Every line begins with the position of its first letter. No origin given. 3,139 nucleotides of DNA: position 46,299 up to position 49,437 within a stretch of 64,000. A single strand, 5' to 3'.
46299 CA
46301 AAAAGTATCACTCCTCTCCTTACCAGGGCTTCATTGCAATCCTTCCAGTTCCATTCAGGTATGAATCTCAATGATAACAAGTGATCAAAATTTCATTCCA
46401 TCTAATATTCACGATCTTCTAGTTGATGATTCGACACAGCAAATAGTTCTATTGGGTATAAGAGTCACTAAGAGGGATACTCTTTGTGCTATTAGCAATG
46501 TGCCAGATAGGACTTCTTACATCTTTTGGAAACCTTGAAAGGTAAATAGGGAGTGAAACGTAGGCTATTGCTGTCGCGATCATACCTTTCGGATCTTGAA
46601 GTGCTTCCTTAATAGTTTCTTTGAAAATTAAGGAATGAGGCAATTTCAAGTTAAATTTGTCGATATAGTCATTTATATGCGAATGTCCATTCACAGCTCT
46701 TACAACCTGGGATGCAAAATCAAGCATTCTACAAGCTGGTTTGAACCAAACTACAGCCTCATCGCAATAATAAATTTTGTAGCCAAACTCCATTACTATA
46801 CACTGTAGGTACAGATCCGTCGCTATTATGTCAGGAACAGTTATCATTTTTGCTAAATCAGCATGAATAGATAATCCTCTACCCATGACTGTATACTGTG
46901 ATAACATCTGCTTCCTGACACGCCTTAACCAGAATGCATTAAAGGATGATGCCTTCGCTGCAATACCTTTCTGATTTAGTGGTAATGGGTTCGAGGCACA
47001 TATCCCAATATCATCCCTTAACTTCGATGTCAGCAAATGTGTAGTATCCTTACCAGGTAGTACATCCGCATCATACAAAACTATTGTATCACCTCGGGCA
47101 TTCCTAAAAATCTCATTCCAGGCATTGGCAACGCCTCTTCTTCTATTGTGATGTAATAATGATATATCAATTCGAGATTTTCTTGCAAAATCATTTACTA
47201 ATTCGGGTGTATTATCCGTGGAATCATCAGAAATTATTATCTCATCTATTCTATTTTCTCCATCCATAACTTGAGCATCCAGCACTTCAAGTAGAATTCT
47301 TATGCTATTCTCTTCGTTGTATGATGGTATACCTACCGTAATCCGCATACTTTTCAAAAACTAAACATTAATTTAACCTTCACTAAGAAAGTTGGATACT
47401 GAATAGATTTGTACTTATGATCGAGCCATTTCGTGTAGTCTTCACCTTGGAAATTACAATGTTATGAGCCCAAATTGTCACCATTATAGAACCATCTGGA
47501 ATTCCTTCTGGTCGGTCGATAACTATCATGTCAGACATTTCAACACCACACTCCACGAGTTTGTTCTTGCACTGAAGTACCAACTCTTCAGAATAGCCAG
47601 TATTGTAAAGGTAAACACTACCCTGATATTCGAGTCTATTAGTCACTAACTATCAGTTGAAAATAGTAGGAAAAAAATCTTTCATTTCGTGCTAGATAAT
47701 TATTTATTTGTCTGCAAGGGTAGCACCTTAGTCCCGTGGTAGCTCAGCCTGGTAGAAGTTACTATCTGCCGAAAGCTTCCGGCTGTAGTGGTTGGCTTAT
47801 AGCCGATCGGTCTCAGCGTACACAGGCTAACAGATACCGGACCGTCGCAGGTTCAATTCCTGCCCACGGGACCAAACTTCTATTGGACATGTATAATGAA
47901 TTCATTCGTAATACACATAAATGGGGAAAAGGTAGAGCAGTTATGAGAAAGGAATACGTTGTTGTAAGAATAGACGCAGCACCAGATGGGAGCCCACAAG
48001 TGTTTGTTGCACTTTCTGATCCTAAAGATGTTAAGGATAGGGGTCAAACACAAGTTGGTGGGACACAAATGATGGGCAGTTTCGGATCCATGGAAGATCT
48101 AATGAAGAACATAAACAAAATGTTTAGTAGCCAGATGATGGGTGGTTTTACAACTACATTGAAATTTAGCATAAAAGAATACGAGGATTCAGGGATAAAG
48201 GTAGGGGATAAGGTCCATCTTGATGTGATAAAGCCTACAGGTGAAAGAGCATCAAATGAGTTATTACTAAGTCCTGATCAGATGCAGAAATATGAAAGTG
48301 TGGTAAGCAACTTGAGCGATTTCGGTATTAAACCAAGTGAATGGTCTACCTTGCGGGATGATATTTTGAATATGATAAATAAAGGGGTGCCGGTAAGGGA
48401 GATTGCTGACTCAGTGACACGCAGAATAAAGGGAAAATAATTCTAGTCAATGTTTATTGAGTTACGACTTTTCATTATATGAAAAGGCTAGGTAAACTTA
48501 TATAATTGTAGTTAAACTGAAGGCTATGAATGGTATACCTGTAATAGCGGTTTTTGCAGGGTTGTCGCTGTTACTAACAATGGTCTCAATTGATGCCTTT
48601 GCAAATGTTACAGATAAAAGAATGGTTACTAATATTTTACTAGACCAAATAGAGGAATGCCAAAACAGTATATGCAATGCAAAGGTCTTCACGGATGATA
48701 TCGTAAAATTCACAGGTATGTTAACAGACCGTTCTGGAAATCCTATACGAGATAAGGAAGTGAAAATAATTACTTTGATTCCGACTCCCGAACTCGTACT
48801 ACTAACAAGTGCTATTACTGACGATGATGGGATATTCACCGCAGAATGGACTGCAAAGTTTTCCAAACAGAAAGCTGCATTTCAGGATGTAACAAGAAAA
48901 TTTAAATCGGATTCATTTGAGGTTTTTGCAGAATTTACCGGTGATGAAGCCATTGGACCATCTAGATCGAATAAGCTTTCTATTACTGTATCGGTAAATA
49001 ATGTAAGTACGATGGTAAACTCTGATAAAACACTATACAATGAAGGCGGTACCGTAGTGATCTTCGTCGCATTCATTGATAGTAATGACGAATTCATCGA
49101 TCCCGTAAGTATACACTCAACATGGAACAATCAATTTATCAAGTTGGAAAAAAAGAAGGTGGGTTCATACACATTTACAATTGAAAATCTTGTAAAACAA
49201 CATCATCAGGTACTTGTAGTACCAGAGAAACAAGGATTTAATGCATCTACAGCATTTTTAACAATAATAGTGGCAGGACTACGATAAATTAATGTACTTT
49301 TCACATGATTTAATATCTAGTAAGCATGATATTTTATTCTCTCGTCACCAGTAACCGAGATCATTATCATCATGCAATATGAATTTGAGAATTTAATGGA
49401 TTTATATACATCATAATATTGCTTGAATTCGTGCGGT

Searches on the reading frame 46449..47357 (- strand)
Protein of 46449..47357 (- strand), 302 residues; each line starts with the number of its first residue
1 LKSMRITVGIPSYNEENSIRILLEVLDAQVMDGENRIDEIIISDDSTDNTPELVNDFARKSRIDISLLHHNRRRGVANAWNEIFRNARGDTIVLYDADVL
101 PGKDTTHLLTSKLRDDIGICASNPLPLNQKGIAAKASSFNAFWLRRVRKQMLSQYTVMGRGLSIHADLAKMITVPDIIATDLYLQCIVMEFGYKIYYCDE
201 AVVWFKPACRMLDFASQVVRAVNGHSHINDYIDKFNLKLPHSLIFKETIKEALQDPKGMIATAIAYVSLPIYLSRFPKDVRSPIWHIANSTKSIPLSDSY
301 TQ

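Call 30: search_protein_families(library=pfam, proteins=[window:46449-47357:-])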
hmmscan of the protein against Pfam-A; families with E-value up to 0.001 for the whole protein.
window:46449-47357:- (302 aa): 3 families
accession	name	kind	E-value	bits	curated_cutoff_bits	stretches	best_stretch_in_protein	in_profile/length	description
PF00535.33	Glycos_transf_2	-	8e-21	75.1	23.3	1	7-115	1-105/168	Glycosyl transferase family 2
PF13641.12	Glyco_tranf_2_3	-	2.6e-07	31.4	27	1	6-209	3-215/230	Glycosyltransferase like family 2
PF13506.12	Glyco_transf_21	-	0.00045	20.2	21.7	0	79-148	21-92/174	Glycosyl transferase family 21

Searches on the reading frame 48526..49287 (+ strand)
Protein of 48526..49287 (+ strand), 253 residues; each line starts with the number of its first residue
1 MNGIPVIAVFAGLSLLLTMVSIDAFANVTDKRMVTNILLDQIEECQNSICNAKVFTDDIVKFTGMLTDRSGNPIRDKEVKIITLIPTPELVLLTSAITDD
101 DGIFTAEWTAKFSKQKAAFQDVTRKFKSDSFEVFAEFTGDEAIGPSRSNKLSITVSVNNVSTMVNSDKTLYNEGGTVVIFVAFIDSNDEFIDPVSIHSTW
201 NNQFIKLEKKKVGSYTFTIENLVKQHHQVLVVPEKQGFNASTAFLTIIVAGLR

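Call 30: search_protein_families(library=pfam, proteins=[window:48526-49287:+])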
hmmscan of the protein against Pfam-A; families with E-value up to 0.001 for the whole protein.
window:48526-49287:+ (253 aa): 1 family
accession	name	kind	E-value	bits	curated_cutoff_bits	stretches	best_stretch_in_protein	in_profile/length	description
PF02369.22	Big_1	-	2.5e-05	24.8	34.9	0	60-110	19-68/93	Bacterial Ig-like domain (group 1)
